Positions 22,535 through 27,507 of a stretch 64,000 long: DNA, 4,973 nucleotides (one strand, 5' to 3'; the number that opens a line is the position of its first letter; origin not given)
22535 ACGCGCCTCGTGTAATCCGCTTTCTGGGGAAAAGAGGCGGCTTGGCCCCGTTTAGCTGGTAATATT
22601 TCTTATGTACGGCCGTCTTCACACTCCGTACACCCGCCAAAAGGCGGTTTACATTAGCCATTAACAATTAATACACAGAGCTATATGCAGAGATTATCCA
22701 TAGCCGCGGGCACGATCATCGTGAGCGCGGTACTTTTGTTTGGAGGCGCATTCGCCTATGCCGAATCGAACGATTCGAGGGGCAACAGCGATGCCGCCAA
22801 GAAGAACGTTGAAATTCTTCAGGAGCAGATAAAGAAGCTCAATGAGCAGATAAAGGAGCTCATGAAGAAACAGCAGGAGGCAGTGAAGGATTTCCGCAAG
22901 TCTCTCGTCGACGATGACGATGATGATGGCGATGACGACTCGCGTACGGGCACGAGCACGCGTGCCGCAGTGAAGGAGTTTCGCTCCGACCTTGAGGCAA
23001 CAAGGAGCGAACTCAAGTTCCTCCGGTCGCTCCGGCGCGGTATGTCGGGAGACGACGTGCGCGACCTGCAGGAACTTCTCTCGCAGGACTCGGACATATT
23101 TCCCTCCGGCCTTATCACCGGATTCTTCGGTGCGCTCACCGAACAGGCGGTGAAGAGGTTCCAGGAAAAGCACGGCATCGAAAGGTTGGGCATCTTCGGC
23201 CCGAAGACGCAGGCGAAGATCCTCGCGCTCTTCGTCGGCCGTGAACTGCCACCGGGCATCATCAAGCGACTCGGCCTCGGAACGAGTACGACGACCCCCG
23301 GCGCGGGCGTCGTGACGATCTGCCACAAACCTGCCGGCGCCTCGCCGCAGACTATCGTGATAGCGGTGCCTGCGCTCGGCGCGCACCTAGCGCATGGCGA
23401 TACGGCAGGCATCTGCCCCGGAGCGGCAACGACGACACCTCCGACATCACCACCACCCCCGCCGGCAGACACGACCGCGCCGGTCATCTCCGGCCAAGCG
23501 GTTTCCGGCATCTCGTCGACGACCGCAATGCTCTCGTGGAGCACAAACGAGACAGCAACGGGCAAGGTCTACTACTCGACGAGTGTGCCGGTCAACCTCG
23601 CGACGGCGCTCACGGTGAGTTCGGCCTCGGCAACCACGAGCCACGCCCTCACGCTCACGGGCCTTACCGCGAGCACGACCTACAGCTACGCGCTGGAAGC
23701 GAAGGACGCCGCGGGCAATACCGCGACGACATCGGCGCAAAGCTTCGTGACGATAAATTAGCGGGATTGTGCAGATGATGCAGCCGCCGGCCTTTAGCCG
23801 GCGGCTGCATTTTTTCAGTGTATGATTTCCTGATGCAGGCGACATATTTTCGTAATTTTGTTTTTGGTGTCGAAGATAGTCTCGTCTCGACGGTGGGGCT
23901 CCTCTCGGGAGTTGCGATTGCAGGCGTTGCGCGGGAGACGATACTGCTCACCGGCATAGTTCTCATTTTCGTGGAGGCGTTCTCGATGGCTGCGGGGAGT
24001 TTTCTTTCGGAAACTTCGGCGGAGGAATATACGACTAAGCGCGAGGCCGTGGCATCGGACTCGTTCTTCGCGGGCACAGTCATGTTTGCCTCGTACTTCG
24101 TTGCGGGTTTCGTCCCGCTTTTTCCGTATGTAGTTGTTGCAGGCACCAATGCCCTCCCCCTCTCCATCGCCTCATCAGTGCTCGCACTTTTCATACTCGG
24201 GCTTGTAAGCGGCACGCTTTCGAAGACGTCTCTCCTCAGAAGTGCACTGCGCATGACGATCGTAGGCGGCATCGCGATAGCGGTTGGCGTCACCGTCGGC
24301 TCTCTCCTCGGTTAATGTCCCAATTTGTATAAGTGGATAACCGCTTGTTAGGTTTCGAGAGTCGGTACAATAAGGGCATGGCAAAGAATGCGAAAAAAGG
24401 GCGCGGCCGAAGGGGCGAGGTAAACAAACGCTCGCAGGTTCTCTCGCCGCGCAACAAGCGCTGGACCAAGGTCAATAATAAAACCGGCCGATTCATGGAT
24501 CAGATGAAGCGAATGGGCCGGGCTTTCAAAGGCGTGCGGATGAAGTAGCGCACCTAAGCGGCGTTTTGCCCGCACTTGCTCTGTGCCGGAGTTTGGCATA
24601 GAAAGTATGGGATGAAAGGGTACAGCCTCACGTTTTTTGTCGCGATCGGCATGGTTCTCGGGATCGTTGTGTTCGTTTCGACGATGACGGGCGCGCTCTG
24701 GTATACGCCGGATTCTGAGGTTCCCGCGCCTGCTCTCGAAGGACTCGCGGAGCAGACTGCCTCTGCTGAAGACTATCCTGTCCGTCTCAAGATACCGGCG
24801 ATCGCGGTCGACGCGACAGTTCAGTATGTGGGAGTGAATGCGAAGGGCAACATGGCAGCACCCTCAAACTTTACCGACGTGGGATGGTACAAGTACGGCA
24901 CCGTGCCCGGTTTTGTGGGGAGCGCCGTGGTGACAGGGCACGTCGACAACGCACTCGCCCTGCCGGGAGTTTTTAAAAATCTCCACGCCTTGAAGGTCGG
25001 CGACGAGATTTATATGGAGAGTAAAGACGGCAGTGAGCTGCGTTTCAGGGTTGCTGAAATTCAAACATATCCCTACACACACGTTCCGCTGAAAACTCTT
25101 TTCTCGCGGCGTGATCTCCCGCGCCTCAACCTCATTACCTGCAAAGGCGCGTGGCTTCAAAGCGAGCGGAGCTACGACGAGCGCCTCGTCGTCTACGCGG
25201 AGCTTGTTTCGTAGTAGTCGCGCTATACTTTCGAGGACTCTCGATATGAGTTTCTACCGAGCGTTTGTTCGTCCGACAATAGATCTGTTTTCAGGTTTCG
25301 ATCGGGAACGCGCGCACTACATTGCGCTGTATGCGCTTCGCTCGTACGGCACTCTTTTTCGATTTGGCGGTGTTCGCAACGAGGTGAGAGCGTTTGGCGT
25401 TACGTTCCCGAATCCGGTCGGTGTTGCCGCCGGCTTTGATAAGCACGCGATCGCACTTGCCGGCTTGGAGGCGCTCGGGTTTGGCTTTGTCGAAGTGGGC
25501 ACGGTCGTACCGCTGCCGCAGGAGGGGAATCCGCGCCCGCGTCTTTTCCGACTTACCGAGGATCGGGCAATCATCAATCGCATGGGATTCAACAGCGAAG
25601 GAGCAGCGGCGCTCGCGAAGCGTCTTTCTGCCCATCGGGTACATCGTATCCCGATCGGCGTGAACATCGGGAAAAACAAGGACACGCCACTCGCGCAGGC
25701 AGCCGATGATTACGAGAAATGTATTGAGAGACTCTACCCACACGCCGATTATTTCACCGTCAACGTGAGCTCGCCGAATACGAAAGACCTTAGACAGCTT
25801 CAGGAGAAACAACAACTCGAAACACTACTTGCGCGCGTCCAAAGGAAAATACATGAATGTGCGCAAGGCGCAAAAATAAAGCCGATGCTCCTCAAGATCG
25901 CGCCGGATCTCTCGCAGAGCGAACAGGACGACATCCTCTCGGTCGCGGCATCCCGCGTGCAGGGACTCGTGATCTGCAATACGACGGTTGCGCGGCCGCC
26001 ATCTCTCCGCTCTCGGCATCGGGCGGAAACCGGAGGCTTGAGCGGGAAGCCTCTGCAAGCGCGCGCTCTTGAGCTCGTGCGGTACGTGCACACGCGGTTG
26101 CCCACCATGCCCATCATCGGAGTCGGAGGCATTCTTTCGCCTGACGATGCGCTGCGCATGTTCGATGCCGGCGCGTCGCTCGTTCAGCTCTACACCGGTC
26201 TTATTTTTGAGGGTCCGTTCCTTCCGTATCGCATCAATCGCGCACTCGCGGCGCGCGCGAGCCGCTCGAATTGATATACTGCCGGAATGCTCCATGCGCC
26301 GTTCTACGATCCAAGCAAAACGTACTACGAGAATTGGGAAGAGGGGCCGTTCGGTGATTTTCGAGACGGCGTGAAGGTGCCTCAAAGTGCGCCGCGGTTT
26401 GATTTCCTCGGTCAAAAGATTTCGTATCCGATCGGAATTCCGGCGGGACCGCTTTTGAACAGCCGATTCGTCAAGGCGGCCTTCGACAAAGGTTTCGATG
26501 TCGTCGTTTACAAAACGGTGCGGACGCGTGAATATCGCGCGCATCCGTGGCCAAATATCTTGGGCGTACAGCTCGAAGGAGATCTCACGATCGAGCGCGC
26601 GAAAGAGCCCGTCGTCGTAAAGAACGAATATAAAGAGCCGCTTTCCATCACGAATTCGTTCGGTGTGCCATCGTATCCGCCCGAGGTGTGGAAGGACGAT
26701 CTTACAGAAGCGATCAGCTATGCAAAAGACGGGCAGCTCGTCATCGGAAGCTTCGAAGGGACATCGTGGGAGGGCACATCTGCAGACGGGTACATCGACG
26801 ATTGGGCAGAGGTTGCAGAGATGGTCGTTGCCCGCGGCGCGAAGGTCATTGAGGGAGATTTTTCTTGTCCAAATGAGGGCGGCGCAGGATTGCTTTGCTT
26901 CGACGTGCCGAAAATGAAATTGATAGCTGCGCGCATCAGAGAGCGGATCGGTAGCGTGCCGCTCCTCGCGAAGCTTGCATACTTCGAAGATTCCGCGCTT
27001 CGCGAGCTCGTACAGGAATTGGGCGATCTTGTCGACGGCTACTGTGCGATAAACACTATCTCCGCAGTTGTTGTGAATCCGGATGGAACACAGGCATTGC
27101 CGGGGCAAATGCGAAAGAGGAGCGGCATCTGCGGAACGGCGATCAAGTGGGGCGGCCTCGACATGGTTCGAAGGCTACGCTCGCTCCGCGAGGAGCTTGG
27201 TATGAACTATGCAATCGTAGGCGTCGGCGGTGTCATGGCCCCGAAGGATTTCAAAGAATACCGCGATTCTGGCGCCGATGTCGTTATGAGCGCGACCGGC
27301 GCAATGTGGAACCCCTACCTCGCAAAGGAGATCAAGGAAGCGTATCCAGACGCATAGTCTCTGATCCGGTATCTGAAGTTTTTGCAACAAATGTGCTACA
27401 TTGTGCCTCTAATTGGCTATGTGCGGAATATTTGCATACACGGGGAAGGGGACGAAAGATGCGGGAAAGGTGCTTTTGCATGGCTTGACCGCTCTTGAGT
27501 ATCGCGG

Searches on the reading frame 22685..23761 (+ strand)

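Call 60: search_protein_families(library=pfam, proteins=[window:22685-23761:+], max_evalue=0.0001)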
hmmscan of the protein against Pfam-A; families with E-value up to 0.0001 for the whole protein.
window:22685-23761:+ (358 aa): 2 families
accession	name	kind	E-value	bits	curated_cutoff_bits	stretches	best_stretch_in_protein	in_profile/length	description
PF01471.23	PG_binding_1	-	3.1e-14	53.3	23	1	121-178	1-56/57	Putative peptidoglycan binding domain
PF16656.11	Pur_ac_phosph_N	-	2e-06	28.7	30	1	273-354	8-91/93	Purple acid Phosphatase, N-terminal domain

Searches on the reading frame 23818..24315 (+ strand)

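Call 60: search_protein_families(library=pfam, proteins=[window:23818-24315:+], max_evalue=0.0001)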
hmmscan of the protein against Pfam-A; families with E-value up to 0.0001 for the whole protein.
window:23818-24315:+ (165 aa): 1 family
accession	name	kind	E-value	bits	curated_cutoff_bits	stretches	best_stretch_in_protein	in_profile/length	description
PF01988.24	VIT1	-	1.9e-28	100.2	28.1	2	83-161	134-213/214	VIT family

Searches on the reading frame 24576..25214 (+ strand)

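Call 60: search_protein_families(library=pfam, proteins=[window:24576-25214:+], max_evalue=0.0001)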
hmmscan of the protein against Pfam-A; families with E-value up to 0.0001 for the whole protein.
window:24576-25214:+ (212 aa): 1 family
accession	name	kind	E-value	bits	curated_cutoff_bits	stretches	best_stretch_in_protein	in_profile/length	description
PF04203.18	Sortase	-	1.7e-21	76.7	26.6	1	71-211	1-125/125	Sortase domain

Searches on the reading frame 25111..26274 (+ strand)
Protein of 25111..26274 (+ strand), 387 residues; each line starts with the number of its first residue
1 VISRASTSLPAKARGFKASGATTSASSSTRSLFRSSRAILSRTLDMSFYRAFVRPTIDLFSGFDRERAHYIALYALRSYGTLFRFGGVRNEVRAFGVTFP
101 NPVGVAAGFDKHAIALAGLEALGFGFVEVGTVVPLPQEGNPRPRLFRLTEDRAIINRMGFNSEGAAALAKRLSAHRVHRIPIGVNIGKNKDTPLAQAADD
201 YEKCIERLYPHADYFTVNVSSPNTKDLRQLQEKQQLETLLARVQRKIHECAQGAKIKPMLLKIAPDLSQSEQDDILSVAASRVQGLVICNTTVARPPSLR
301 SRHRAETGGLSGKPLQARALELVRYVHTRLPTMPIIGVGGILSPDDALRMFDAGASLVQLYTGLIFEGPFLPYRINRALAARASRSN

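Call 60: search_protein_families(library=pfam, proteins=[window:25111-26274:+], max_evalue=0.0001)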
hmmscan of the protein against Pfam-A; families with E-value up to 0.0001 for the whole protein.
window:25111-26274:+ (387 aa): 1 family
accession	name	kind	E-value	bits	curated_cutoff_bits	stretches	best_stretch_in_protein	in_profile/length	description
PF01180.27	DHO_dh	-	1.1e-82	278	27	1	92-381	4-289/291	Dihydroorotate dehydrogenase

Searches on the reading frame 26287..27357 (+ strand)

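Call 60: search_protein_families(library=pfam, proteins=[window:26287-27357:+], max_evalue=0.0001)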
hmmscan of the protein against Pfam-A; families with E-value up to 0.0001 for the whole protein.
window:26287-27357:+ (356 aa): 1 family
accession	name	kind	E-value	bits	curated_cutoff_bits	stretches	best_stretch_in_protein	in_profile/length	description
PF01180.27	DHO_dh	-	3.5e-15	56.4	27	1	119-351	63-285/291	Dihydroorotate dehydrogenase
